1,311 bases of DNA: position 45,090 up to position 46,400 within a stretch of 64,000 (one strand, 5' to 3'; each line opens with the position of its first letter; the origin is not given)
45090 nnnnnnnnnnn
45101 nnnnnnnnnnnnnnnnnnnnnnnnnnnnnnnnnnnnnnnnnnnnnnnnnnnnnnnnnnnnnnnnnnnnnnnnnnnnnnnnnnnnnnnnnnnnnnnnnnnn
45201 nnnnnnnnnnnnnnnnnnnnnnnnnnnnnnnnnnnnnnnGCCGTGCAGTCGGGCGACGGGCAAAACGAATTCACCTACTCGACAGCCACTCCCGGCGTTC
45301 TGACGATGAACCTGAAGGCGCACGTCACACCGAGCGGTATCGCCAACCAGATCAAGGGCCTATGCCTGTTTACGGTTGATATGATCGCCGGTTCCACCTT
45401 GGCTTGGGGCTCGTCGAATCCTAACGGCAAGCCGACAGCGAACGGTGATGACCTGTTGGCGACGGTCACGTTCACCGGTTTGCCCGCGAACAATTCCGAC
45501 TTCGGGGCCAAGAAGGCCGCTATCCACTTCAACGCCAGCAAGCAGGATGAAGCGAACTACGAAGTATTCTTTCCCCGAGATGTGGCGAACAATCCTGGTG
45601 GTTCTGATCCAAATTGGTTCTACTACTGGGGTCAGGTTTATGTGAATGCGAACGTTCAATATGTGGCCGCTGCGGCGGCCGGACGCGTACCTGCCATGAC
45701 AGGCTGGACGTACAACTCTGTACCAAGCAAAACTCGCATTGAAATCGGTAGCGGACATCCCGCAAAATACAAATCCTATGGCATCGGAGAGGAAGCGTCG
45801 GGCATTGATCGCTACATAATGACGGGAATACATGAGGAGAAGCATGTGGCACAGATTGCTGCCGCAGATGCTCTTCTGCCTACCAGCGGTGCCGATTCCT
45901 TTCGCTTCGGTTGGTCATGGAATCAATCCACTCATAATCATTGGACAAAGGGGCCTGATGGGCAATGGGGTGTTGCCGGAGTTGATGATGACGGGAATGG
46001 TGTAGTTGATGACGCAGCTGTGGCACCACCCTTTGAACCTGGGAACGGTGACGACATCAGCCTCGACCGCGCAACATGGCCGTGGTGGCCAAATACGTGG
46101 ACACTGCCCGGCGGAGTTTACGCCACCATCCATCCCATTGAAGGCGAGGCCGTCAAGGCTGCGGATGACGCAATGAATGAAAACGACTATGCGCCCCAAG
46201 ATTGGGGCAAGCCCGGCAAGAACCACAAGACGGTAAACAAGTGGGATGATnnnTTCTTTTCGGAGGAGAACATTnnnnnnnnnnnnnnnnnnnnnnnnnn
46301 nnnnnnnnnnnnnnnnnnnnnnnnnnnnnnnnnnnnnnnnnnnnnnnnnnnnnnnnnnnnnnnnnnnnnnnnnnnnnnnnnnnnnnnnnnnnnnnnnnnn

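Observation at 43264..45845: Two of the three variable tips carry HExxH motifs: candidate zincin-type toxins with periplasmic immunity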

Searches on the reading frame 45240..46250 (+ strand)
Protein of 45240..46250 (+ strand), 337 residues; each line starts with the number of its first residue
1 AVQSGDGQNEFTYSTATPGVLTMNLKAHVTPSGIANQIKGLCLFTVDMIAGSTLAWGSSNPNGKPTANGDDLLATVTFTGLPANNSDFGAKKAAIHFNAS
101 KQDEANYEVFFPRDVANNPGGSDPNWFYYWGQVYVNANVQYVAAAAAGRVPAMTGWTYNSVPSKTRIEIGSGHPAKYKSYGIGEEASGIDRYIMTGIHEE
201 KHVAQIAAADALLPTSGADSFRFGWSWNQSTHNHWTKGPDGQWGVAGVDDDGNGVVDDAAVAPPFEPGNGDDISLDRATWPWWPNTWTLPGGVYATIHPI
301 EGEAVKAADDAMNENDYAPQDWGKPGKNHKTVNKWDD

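Call 14: search_solved_structures(query=window:45240-46250:+, max_evalue=10, show_alignments=3)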
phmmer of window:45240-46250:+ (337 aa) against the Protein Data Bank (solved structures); distinct sequences matched with E-value up to 10: 5.
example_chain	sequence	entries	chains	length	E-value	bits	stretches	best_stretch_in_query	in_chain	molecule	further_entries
1wk8_A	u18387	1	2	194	0.21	14.3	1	265-311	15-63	Isoleucyl-tRNA synthetase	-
1ue0_A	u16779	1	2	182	0.27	13.9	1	272-311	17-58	Isoleucyl-tRNA synthetase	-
1udz_A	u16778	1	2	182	0.27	13.9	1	272-311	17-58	Isoleucyl-tRNA synthetase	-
1wny_A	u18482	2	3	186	0.29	13.8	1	272-311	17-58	isoleucyl-trna synthetase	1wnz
1ile_A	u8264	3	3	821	1.1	12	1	268-311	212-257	ISOLEUCYL-TRNA SYNTHETASE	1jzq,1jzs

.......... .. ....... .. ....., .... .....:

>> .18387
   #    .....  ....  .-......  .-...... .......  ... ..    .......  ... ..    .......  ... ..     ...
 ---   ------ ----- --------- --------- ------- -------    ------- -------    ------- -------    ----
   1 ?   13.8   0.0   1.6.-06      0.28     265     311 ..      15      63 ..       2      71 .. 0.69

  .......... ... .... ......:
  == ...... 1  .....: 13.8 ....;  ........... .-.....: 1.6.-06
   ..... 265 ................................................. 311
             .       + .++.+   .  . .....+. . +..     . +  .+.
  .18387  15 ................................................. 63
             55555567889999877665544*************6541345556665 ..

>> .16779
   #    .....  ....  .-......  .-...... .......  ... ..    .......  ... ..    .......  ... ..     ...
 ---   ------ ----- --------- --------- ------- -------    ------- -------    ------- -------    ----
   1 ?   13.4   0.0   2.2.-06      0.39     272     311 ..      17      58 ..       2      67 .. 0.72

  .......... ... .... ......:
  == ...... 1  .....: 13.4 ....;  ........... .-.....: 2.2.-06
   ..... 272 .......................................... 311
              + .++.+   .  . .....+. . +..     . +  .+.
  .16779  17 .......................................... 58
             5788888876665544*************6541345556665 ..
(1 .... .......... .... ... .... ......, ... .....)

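Call 19: find_homologous_proteins(query=window:45240-46250:+)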
Query window:45240-46250:+ (337 aa): 111 proteins with E <= 0.001 among 3396 candidates.
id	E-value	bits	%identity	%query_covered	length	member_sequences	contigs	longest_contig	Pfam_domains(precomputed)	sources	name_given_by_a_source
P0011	4.6e-231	785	100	100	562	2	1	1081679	-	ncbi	ncbi:MAG: hypothetical protein ACOX5G_01370 [Kiritimatiellia bacterium]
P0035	6.4e-191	653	83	100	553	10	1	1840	-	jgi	-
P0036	1.5e-159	549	79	87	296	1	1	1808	-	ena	-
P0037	5.2e-141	488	64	100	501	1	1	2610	PF17963.8,PF17892.8,PF17803.8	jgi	jgi:hypothetical protein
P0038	8.5e-141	488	70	88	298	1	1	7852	-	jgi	jgi:hypothetical protein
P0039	1.1e-131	458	60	99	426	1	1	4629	-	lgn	-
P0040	2.5e-123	430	72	78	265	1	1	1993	-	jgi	jgi:hypothetical protein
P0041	4.7e-119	416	55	99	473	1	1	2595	-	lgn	-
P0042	1.0e-117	412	57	99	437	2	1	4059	-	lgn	-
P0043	2.3e-116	407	55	99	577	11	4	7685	PF00275.26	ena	-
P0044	2.5e-116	407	55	99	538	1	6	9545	-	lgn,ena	-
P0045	2.5e-116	407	55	99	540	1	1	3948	-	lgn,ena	-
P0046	2.6e-116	407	55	99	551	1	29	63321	-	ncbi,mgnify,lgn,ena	mgnify:CR=1 FL=1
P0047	2.7e-116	407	55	99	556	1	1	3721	-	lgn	-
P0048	1.5e-115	405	55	99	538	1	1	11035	-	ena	-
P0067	5.5e-88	314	48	100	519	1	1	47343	-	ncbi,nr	ncbi:MAG: hypothetical protein PHV34_15900 [Verrucomicrobiae bacterium]|nr:hypothetical protein [Ver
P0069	1.2e-85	306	46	94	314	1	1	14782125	-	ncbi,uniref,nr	ncbi:hypothetical protein [Sorangium cellulosum]|uniref:hypothetical protein n=1 Tax=Sorangium cellu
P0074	5.4e-67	245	43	100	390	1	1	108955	-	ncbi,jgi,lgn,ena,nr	ncbi:MAG TPA: hypothetical protein VE093_03955 [Polyangiaceae bacterium]|nr:hypothetical protein [Po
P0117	5.9e-35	140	43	60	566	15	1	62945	-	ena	-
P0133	1.5e-26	112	38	59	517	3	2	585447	-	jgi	jgi:hypothetical protein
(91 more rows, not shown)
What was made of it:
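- Checked: For the M2-tip family it is present in every homologue of call 19 that carries the complete C-terminal domain.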

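Call 29: find_encoding_contigs(protein=P0046, flank=6000, max_places=3)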
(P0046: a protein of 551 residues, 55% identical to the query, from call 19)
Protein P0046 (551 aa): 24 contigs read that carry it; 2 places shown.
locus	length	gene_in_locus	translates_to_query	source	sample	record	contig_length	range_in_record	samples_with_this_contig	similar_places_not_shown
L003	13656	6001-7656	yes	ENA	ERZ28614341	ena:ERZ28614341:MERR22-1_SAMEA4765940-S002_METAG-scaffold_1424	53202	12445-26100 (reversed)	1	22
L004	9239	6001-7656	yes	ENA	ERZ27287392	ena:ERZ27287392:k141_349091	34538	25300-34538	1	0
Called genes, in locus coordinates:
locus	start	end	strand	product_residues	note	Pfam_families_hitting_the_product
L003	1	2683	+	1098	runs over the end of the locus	-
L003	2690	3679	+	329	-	PF07963:N_methyl (weak)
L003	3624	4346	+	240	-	PF01177:Asp_Glu_race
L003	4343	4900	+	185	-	PF02677:QueH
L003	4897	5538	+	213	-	PF00702:Hydrolase, PF12710:HAD, PF13419:HAD_2, PF13242:Hydrolase_like (weak)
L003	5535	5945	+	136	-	PF00472:RF-1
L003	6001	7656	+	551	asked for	-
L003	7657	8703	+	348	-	-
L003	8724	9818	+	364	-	-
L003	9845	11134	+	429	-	-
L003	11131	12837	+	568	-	-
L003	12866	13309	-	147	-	-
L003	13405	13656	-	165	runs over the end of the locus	-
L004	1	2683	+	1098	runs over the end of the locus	-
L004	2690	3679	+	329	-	PF07963:N_methyl (weak)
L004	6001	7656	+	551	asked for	-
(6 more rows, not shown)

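Call 30: find_encoding_contigs(protein=P0069, flank=6000, max_places=2)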
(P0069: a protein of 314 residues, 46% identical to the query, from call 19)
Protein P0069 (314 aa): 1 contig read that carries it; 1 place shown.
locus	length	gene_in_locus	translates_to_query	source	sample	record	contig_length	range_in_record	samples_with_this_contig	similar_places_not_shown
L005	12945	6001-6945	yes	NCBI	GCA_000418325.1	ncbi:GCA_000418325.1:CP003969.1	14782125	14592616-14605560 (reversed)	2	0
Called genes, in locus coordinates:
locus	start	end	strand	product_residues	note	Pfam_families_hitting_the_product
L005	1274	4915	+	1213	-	PF13415:Beta-prop_FBX42 (faint), PF24681:Kelch_KLHDC2_KLHL20_DRC7 (faint), PF24981:Beta-prop_ATRN-LZTR1 (faint), PF13418:Beta-prop_TYW4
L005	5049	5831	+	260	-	-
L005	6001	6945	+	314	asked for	-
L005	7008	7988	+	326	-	-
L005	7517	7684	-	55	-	-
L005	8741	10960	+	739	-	PF05954:Phage_GPD, PF04717:Phage_base_V, PF20093:DUF6484 (weak), PF22178:Gp5_trimer_C, PF06715:Gp5_C (faint), PF22178:Gp5_trimer_C (weak)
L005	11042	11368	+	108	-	PF05488:PAAR_motif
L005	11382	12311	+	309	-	PF16697:Yop-YscD_cpl, PF00498:FHA, PF13503:DUF4123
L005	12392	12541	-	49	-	-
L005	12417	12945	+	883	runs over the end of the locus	PF05954:Phage_GPD, PF04717:Phage_base_V, PF20093:DUF6484 (weak), PF22178:Gp5_trimer_C, PF24738:DUF7689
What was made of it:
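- On T6SS effector-immunity pair: Linkage was seen only in one Sorangium locus (call 30).
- In Sorangium the domain lies 1.8 kb from VgrG, PAAR and DUF4123 genes (call 30).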

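Call 34: predict_structure(alignment_id=A4)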
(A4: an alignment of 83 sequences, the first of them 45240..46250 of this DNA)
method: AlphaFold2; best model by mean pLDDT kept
length: 337 residues; sequences in the alignment: 83
mean_pLDDT: 94.3   pTM: 0.91
mean pLDDT of the five models: 94.3, 94.3, 94.0, 93.6, 92.5
residues with pLDDT >= 90: 279; 70-90: 53; 50-70: 5; < 50: 0
segments of 3 or more residues with pLDDT < 50: none
pLDDT, mean of each block of 10 residues (from residue 1): 83 98 98 98 98 98 98 99 98 98 98 98 98 98 97 84 93 97 98 99 97 85 84 89 91 86 74 93 95 97 98 99 98 97
secondary structure, 60 per line:
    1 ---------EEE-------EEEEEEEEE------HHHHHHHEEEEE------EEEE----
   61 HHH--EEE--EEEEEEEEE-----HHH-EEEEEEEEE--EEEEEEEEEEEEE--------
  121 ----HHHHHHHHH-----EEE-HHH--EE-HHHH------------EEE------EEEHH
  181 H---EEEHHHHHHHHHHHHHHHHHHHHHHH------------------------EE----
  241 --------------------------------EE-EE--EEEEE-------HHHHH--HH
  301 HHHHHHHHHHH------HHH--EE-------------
elements in order: E10-12 E20-28 H35-41 E42-46 E53-56 E66-68 E71-79 E89-97 E100-112 H125-133 E139-141 H151-154 E167-169 E176-178 E185-187 H188-210 E280-284 H292-296 H299-311
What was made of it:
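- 45576..46250 (+): M2 C-terminal HExxH domain. HEEKH is at 45831-45845 on a long helix (tip residues 188-210). The conserved Glu (E301) is at 46140-46142 on helix 299-311. The invariant DWxxPG is at 46200-46217. Model has pLDDT 94.3 and pTM 0.91 (call 34).
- On Zincin / gluzincin (M2 tip): It lies in helix 188-210 of a model with pLDDT 94 (call 34).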

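Call 35: find_encoding_contigs(protein=P0038, flank=5000, max_places=2)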
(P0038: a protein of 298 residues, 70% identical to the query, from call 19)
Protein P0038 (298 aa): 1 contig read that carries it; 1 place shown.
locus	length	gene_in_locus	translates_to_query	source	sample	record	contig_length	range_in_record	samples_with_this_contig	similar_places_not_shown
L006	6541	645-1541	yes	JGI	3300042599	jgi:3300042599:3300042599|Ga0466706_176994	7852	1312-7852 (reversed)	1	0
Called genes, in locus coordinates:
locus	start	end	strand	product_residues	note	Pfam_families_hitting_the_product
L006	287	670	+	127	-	-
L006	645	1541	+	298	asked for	-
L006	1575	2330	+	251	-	-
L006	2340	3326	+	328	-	-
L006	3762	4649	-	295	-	PF02915:Rubrerythrin (faint), PF01988:VIT1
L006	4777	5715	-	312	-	PF03819:MazG, PF01503:PRA-PH (weak), PF03819:MazG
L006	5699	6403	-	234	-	PF00702:Hydrolase (weak)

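Call 44: search_protein_families(library=pfam, alignment_id=A4, max_evalue=0.1)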
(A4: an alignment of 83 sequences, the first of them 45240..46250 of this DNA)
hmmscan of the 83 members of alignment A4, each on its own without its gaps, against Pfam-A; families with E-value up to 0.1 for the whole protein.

A. member 1, window:45240-46250:+ (337 aa): 0 families

B. families by the number of members that match (of 83 scanned): 27 families (the first 25 are shown)
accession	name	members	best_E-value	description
PF18884.5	TSP3_bac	3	1.3e-17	Bacterial TSP3 repeat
PF13860.13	FlgD_ig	2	0.0028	FlgD Ig-like domain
PF23859.1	DpdA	2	0.029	DeoxyPurine in DNA protein A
PF17963.7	Big_9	1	7.1e-14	Bacterial Ig domain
PF17803.7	Cadherin_4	1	4.5e-12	Bacterial cadherin-like domain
PF17892.7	Cadherin_5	1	7.9e-11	Cadherin-like domain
PF00275.25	EPSP_synthase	1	1.5e-09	EPSP synthase (3-phosphoshikimate 1-carboxyvinyltransferase)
PF02368.24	Big_2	1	0.00024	Bacterial Ig-like domain (group 2)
PF12951.13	PATR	1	0.00031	Passenger-associated-transport-repeat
PF18998.6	Flg_new_2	1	0.0026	Divergent InlB B-repeat domain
PF03743.19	TrbI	1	0.004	Bacterial conjugation TrbI-like protein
PF00801.26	PKD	1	0.0045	PKD domain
PF07495.19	Y_Y_Y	1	0.013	Y_Y_Y domain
PF07548.16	ChlamPMP_M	1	0.015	Chlamydia polymorphic membrane protein middle domain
PF13485.12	Peptidase_MA_2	1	0.027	Peptidase MA superfamily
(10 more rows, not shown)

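Call 45: search_solved_structures(query=A4, max_evalue=10, show_alignments=3)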
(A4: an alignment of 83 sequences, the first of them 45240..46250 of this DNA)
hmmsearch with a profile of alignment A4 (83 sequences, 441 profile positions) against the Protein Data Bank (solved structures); distinct sequences matched with E-value up to 10: 0.
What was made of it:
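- On Zincin / gluzincin (M2 tip): No PDB hit with the profile (call 45).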

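Call 55: fold_search(model_id=the predicted structure, library=pdb)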
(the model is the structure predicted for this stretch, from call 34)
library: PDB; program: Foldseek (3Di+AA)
matches with E <= 10: 1987; with E <= 0.001: 1
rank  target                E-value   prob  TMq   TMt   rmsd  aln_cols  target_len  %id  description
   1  5fty_B                7.7e-04  0.90  0.20  0.27  12.2       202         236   12  Structure of surface layer protein SbsC, domains 6-7 (monoclinic form) (released 2017-02-22)
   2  2c5d_C                1.7e-03  0.94  0.17  0.26   7.6       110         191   17  Structure of a minimal Gas6-Axl complex (released 2005-12-19)
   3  4uj8_A                1.9e-03  0.69  0.19  0.25  13.9       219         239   10  Structure of surface layer protein SbsC, domains 6-7 (released 2016-04-27)
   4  4edq_A                3.2e-03  0.99  0.19  0.14   5.4       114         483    9  MBP-fusion protein of myosin-binding protein c residues 149-269 (released 2013-03-20)
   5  5fty_A                3.2e-03  0.77  0.20  0.27  11.7       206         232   10  Structure of surface layer protein SbsC, domains 6-7 (monoclinic form) (released 2017-02-22)
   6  4uj8_D                3.2e-03  0.72  0.20  0.26  12.6       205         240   12  Structure of surface layer protein SbsC, domains 6-7 (released 2016-04-27)
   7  2x1x_R                3.4e-03  0.98  0.18  0.27   7.1       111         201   15  CRYSTAL STRUCTURE OF VEGF-C IN COMPLEX WITH DOMAINS 2 AND 3 OF VEGFR2 IN A TETRAGONAL CRYSTAL FORM (released 2010-02-09)
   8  2o26_U                4.9e-03  0.94  0.17  0.20   6.3       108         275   10  Structure of a class III RTK signaling assembly (released 2007-03-13)
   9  2x1w_N                5.2e-03  0.99  0.19  0.30   5.7       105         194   14  Crystal Structure of VEGF-C in Complex with Domains 2 and 3 of VEGFR2 (released 2010-03-09)
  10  6zr7_AAA              5.2e-03  0.98  0.19  0.21   5.7       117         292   12  X-ray structure of human Dscam Ig7-Ig9 (released 2020-12-30)
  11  2x1w_L                5.2e-03  0.95  0.17  0.26   7.4       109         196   13  Crystal Structure of VEGF-C in Complex with Domains 2 and 3 of VEGFR2 (released 2010-03-09)
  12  6efz_A                5.5e-03  0.99  0.19  0.22   4.7       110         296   10  Crystal Structure of DIP-Theta Ig1-3 (released 2018-11-28)
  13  2dav_MODEL_1_A        5.5e-03  0.95  0.20  0.43   6.6       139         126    8  Solution structure of the first ig-like domain of Myosin-binding protein C, slow-type (released 2006-06-14)
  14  3v6b_R                6.3e-03  0.97  0.18  0.29   6.5       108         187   17  VEGFR-2/VEGF-E complex structure (released 2012-01-18)
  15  5aea_A                6.3e-03  0.77  0.14  0.35  10.7       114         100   16  Crystal structure of human NCAM domain 1 (released 2016-04-13)
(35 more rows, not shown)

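Call 76: search_protein_representatives(alignment_id=A4)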
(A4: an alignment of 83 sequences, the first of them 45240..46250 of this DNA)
Query: 83 sequences, 441 profile positions. Proteins with E-value up to 0.001 (for the whole library): 1929; up to 1e-10: 1387; up to 1e-30: 546. The best 150 are listed.
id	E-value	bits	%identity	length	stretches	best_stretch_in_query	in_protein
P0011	3.1e-167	574.1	-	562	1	49-437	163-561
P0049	2.9e-165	567.6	-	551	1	25-437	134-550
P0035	1.5e-160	552.0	-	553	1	83-437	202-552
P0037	3.0e-156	537.9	-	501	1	51-437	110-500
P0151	6.1e-150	517.1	-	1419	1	61-437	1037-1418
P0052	1.1e-140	486.6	-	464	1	35-437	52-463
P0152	1.2e-140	486.4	-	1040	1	48-437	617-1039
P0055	9.5e-140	483.5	-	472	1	53-437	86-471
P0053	4.2e-138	478.0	-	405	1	86-437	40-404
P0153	8.1e-137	473.8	-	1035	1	60-437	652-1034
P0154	2.3e-134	465.8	-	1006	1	79-437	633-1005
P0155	6.0e-132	457.8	-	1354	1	75-437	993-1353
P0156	5.7e-129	448.0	-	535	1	60-437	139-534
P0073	1.0e-128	447.1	-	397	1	73-437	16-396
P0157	1.6e-128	446.5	-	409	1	80-437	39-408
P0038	2.4e-112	393.2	-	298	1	138-437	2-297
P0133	1.6e-93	331.1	-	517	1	25-433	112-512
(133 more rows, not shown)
